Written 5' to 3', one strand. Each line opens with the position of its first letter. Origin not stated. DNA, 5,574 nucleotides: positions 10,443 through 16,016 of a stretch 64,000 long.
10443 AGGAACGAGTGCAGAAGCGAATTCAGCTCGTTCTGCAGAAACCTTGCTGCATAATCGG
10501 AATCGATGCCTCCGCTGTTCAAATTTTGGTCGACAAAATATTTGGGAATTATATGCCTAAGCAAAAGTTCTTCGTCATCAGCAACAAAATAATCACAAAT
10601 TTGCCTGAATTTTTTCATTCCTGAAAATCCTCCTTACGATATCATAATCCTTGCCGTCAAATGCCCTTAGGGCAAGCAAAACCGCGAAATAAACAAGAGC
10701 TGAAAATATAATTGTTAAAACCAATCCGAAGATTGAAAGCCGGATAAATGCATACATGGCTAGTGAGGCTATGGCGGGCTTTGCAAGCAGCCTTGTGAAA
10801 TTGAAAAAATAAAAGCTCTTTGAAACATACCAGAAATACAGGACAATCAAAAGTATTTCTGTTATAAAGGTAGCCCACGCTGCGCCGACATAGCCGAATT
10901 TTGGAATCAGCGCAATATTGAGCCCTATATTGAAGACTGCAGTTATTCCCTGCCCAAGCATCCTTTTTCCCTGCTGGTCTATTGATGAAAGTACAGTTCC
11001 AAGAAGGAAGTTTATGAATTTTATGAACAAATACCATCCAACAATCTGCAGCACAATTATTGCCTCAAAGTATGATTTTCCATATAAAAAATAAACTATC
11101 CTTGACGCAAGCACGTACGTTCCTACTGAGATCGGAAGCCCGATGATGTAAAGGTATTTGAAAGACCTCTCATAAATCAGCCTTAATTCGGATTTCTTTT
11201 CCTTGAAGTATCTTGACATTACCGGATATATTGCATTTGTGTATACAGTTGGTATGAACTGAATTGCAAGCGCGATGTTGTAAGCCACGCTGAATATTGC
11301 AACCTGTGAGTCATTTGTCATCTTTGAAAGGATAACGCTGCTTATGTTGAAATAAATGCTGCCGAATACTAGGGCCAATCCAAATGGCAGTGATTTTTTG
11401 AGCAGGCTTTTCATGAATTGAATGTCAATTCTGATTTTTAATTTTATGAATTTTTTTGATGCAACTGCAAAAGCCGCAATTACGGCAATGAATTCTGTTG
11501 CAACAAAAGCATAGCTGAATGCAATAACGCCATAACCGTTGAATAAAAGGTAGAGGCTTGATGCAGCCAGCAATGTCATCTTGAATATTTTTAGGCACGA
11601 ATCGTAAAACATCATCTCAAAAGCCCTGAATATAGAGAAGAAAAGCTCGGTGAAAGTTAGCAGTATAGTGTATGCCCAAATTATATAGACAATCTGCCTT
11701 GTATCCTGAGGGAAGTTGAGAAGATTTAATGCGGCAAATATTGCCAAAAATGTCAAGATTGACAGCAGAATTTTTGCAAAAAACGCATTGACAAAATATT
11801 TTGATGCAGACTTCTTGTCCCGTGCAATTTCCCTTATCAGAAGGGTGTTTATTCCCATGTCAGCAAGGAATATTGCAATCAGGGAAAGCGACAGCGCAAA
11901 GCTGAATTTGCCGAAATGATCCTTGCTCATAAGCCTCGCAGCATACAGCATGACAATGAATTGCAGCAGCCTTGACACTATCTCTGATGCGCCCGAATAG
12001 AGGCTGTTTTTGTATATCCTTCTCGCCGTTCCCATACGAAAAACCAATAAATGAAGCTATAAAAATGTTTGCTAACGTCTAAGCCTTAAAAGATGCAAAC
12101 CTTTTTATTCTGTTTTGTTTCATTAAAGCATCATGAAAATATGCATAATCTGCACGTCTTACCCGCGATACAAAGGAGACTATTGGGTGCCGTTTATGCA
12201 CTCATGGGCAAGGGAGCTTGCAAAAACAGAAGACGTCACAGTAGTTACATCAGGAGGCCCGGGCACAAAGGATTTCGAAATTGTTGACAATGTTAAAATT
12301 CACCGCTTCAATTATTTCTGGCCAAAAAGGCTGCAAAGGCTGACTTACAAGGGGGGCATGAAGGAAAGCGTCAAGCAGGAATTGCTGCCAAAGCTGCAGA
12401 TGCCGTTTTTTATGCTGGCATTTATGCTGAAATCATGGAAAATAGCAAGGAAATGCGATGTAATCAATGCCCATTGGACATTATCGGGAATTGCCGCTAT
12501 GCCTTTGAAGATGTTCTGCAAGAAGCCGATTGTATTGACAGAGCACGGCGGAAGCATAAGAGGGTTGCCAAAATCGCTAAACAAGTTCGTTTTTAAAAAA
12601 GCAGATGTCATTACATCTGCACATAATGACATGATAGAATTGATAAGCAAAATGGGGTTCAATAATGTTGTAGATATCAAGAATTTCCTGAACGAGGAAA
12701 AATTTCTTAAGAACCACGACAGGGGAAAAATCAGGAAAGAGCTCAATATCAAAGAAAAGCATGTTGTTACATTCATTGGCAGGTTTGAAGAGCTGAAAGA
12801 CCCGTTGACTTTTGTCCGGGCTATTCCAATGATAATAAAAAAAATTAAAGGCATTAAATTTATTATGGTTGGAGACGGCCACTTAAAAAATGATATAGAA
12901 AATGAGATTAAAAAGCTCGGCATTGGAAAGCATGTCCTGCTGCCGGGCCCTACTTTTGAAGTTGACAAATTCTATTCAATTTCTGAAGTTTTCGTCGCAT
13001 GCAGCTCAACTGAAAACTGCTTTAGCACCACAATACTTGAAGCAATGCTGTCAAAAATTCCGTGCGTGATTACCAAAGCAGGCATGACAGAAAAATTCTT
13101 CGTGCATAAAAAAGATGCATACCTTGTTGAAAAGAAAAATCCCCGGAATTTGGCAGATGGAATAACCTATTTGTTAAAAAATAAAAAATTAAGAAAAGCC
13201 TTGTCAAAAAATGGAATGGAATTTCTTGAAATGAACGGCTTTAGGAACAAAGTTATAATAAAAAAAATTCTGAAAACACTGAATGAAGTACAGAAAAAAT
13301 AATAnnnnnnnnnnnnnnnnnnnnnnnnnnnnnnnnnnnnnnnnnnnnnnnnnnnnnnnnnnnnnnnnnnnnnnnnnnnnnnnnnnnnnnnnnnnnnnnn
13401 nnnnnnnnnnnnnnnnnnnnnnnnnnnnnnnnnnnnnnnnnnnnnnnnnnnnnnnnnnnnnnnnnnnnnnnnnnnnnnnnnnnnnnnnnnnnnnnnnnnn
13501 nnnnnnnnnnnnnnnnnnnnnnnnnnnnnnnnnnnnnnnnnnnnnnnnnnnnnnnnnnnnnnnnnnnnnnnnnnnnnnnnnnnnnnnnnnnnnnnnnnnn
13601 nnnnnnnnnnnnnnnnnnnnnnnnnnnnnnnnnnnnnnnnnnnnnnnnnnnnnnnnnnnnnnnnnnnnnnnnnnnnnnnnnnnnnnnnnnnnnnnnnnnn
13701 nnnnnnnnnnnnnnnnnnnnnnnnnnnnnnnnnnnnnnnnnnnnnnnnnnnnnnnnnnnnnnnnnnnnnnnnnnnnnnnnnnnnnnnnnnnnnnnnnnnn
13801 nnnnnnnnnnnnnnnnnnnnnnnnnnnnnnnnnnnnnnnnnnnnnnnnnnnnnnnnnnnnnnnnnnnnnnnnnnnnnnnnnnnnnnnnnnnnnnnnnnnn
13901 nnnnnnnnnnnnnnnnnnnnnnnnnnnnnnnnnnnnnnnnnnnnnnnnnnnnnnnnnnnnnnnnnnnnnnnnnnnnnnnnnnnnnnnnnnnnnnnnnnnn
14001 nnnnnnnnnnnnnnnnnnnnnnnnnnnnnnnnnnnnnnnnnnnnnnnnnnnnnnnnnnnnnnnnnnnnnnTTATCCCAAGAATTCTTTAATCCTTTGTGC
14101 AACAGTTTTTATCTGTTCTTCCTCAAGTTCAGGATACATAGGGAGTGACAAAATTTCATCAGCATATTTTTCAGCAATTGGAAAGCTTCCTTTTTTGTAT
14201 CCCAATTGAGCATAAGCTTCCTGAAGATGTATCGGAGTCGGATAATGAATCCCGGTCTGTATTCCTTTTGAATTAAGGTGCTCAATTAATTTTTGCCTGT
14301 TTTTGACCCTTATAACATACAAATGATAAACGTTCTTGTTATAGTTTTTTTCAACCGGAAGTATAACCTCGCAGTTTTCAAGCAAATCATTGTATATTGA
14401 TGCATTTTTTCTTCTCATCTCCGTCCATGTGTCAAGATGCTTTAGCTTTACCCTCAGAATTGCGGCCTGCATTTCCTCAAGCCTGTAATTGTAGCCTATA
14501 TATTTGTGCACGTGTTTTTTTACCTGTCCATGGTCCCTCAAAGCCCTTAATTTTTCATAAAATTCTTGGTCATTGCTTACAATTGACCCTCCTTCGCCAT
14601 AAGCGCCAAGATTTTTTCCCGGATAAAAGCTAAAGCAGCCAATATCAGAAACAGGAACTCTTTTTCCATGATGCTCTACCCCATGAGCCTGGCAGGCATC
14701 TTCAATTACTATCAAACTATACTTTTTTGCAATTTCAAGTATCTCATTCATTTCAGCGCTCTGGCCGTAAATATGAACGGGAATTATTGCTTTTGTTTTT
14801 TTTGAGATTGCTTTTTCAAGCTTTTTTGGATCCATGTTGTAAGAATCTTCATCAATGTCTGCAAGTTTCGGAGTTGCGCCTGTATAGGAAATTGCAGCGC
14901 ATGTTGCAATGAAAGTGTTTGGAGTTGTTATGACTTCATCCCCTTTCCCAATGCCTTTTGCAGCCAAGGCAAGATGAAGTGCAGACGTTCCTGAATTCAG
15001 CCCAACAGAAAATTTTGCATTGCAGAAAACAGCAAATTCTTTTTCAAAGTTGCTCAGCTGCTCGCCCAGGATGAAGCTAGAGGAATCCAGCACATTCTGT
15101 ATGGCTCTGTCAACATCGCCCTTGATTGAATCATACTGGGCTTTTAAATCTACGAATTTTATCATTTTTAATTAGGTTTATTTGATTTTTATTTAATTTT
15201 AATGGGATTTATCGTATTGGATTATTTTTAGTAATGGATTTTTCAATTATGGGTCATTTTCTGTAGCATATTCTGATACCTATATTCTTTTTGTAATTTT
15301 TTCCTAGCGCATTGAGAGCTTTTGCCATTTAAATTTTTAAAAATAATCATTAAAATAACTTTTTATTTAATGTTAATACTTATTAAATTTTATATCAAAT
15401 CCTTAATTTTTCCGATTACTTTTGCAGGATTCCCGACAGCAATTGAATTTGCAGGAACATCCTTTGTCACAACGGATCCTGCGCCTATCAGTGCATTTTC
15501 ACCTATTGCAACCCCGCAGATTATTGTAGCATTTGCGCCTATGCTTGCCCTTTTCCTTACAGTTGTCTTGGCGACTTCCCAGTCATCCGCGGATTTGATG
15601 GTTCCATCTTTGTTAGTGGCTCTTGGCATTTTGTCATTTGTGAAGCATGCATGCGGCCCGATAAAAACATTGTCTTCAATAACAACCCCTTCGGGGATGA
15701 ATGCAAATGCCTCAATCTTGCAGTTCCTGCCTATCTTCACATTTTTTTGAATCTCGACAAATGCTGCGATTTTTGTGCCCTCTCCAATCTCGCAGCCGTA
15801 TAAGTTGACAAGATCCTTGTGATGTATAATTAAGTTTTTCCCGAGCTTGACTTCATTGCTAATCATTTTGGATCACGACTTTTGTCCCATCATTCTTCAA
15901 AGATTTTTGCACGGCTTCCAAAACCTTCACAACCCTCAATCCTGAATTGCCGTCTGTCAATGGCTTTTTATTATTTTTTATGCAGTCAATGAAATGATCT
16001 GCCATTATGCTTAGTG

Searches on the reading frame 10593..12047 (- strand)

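Call 21: search_protein_families(library=pfam, proteins=[window:10593-12047:-])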
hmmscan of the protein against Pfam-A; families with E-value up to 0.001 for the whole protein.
window:10593-12047:- (484 aa): 3 families
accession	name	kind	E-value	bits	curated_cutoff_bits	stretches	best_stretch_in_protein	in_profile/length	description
PF01943.22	Polysacc_synt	-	2.6e-40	139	28.2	1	12-280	2-273/274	Polysaccharide biosynthesis protein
PF13440.11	Polysacc_synt_3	-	5.3e-24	85.4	23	1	37-330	3-292/293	Polysaccharide biosynthesis protein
PF03023.19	MurJ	-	0.00048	19.3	27.4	1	60-446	27-434/451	Lipid II flippase MurJ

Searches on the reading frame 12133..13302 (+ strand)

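Call 21: search_protein_families(library=pfam, proteins=[window:12133-13302:+])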
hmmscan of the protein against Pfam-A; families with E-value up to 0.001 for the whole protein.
window:12133-13302:+ (389 aa): 6 families
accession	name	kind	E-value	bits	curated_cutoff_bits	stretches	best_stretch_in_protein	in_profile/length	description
PF00534.26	Glycos_transf_1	-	2e-33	115.8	26.4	1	197-362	2-170/172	Glycosyl transferases group 1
PF13692.12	Glyco_trans_1_4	-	5.1e-27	95.3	27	1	210-350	2-142/142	Glycosyl transferases group 1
PF13439.12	Glyco_transf_4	-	5.2e-12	46.6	28.5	1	22-185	8-165/170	Glycosyltransferase Family 4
PF13579.12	Glyco_trans_4_4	-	2.2e-06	28.5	29.7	1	22-177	7-148/158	Glycosyl transferase 4-like domain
PF13477.12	Glyco_trans_4_2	-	9.9e-06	26.2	23.4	0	21-162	12-137/139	Glycosyl transferase 4-like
PF13524.12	Glyco_trans_1_2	-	1.2e-05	25.7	25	1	239-366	13-130/144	Glycosyl transferase-like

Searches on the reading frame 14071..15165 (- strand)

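Call 21: search_protein_families(library=pfam, proteins=[window:14071-15165:-])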
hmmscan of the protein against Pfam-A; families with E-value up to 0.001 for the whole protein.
window:14071-15165:- (364 aa): 5 families
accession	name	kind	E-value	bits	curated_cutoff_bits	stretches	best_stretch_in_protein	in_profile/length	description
PF01041.23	DegT_DnrJ_EryC1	-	2e-125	419.2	19.8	1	14-359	3-359/360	DegT/DnrJ/EryC1/StrS aminotransferase family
PF00266.25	Aminotran_5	-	1.2e-09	38.1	21.5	1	32-219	40-234/371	Aminotransferase class-V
PF01053.26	Cys_Met_Meta_PP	-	1.4e-06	27.5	27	1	38-163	55-180/381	Cys/Met metabolism PLP-dependent enzyme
PF00155.27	Aminotran_1_2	-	2.2e-06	27.5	19.7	1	39-265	46-290/361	Aminotransferase class I and II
PF01212.27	Beta_elim_lyase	-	0.00013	21.9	27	1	39-158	36-170/288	Beta-eliminating lyase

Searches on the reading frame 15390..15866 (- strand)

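Call 21: search_protein_families(library=pfam, proteins=[window:15390-15866:-])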
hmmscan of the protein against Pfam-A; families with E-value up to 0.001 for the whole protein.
window:15390-15866:- (158 aa): 5 families
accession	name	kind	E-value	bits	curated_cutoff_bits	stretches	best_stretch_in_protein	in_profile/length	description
PF00132.30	Hexapep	-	9.5e-26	88.8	27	3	24-57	1-34/36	Bacterial transferase hexapeptide (six repeats)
PF14602.12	Hexapep_2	-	4.4e-11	42.7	27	1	106-135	7-34/34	Hexapeptide repeat of succinyl-transferase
PF25084.1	LbH_EIF2B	-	4.6e-09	36.7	54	1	4-69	8-70/105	EIF2B subunit epsilon LbH domain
PF25247.1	LbH_GLGC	-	0.00021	21.7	27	0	56-122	39-106/135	GLGC left-handed parallel beta-helix domain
PF25087.1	GMPPB_C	-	0.00044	20.3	39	0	37-71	5-39/110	GMPPB C-terminal domain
